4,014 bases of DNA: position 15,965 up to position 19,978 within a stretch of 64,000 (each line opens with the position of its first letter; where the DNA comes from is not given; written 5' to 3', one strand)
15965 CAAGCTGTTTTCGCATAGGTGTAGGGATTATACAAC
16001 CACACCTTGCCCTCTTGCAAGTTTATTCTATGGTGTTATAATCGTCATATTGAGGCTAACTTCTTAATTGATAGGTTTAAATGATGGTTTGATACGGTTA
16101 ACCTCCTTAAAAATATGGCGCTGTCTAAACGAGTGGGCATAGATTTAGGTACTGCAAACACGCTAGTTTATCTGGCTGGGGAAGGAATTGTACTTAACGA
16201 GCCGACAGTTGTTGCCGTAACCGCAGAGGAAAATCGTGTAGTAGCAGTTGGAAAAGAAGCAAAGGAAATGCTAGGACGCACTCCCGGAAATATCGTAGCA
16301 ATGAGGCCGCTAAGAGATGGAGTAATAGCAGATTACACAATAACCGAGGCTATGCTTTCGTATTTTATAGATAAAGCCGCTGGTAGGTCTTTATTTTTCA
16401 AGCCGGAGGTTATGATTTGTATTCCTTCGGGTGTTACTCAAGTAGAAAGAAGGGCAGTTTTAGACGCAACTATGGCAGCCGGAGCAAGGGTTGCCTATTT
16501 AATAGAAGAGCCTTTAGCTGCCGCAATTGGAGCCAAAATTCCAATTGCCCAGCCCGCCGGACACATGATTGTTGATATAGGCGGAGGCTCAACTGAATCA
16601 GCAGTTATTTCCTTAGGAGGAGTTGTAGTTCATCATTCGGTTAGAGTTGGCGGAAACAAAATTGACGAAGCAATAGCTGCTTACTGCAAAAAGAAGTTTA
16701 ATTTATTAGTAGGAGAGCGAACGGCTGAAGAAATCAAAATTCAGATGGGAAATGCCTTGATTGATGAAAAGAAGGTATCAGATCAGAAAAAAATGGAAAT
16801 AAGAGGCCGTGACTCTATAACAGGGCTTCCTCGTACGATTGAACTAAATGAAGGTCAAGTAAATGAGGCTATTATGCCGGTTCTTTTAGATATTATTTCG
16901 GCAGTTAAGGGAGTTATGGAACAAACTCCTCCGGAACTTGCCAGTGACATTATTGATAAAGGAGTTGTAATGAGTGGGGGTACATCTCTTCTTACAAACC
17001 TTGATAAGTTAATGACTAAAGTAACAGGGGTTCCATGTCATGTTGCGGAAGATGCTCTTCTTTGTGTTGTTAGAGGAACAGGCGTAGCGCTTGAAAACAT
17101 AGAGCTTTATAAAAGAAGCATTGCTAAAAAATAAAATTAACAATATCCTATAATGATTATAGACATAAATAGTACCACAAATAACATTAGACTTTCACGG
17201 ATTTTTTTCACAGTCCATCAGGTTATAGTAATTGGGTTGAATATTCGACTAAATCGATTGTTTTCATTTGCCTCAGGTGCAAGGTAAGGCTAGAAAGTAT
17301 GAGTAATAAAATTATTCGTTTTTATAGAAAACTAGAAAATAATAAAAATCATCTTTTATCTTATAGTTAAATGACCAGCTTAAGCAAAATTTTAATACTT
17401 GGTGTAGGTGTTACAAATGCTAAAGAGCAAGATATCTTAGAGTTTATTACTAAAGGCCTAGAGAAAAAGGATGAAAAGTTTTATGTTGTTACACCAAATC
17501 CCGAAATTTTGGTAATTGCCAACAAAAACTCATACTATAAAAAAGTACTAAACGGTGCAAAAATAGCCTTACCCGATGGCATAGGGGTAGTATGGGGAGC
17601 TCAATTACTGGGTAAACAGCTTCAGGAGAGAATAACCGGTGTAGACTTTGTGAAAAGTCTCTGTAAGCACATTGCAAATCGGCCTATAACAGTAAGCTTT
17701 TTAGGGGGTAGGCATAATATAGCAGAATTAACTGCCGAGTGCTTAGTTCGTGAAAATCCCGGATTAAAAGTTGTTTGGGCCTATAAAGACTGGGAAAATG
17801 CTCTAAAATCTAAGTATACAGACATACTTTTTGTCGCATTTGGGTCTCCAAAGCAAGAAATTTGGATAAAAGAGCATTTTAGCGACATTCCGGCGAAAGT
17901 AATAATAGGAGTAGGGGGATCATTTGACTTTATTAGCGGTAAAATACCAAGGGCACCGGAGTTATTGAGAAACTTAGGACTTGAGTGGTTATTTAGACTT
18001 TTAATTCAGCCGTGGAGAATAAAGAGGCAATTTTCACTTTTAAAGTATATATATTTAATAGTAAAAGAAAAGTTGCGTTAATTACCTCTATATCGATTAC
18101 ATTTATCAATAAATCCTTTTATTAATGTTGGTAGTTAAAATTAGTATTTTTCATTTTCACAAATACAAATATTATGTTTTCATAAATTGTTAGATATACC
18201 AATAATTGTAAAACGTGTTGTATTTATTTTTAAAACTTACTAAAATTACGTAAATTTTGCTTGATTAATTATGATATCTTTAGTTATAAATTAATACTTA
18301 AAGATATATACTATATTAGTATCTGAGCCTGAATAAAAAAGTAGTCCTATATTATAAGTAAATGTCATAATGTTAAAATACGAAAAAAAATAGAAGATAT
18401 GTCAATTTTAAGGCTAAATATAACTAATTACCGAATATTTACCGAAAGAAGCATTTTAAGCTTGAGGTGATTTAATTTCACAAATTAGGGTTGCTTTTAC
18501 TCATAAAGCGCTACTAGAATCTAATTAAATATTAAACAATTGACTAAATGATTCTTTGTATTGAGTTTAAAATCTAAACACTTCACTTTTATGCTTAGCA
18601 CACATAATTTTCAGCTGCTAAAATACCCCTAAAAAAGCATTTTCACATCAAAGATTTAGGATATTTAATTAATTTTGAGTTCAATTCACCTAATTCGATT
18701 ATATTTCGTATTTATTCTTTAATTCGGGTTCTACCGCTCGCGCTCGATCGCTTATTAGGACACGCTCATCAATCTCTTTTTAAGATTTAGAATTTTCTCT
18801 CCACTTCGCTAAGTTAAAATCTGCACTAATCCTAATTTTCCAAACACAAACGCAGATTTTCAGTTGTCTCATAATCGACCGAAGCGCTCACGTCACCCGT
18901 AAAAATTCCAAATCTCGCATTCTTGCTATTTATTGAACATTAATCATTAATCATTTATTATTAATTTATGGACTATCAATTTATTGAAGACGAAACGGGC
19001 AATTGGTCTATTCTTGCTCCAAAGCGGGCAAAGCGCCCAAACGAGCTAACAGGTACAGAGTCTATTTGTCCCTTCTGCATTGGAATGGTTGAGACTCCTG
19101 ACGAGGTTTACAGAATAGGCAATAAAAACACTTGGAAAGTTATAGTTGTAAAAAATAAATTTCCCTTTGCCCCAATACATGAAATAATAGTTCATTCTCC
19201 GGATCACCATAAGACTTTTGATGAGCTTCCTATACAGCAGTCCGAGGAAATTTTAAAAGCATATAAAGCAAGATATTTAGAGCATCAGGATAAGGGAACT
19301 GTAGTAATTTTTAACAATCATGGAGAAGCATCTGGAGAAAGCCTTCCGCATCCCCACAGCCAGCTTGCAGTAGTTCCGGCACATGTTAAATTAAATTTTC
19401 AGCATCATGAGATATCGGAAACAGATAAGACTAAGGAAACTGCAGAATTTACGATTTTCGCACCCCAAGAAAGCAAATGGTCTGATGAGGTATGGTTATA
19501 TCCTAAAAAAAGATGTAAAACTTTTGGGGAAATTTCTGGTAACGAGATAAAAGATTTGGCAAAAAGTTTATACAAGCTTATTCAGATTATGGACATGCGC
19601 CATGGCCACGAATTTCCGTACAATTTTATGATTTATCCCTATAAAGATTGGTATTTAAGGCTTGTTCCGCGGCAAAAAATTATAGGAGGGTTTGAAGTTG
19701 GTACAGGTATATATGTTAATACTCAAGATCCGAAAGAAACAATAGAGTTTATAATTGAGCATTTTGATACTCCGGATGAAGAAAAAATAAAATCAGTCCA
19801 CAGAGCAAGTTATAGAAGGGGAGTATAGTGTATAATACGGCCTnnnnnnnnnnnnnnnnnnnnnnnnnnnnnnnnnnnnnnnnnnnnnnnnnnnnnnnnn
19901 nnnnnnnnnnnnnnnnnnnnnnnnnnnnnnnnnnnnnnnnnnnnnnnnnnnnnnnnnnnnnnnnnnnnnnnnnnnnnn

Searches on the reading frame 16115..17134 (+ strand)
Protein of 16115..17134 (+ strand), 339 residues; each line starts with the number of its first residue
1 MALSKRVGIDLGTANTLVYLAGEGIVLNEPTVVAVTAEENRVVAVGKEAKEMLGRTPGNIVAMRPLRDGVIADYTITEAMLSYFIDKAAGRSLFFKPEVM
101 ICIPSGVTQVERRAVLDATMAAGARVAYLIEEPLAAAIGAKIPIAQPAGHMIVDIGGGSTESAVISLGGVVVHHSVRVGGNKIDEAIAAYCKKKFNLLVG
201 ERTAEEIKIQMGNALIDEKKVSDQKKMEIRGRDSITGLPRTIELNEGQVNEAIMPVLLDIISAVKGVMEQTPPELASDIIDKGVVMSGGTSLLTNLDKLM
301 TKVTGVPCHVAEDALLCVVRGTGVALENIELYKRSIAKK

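Call 35: search_protein_families(library=pfam, proteins=[window:16115-17134:+], max_evalue=0.01)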
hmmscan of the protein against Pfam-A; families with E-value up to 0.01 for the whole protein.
window:16115-17134:+ (339 aa): 6 families
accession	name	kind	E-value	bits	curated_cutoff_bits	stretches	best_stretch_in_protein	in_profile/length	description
PF06723.19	MreB_Mbl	-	5.8e-136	453.1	27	1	5-332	2-325/327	MreB/Mbl protein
PF00012.26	HSP70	-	7.7e-13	48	20.6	1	98-307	135-353/599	Hsp70 protein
PF14450.12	FtsA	-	4.3e-12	46.9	31.8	1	152-313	2-112/127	Cell division protein FtsA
PF00022.25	Actin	-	9.6e-07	28.2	27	1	9-195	9-192/410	Actin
PF11104.14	PilM_2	-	0.0011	18.5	27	0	284-313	278-307/340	Type IV pilus assembly protein PilM;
PF02541.22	Ppx-GppA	-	0.0022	17.9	27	1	146-185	110-149/285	Ppx/GppA phosphatase family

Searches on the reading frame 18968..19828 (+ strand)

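Call 8: search_protein_families(library=pfam, proteins=[window:18968-19828:+], max_evalue=0.01)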
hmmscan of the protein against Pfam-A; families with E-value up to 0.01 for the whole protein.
window:18968-19828:+ (286 aa): 4 families
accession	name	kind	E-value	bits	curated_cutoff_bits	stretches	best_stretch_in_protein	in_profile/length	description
PF01087.27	GalP_UDP_transf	-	4.2e-11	44.1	22.1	1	72-133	113-177/184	Galactose-1-phosphate uridyl transferase, N-terminal domain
PF16285.10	DUF4931_N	-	2.5e-07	31.3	24.1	1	21-133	7-118/124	Domain of unknown function (DUF4931) N-terminal domain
PF16268.10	DUF4921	-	9.1e-06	25.3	28.5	1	227-268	358-399/425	Domain of unknown function (DUF4921)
PF02744.22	GalP_UDP_tr_C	-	0.0022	18.2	29.2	1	139-220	15-97/165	Galactose-1-phosphate uridyl transferase, C-terminal domain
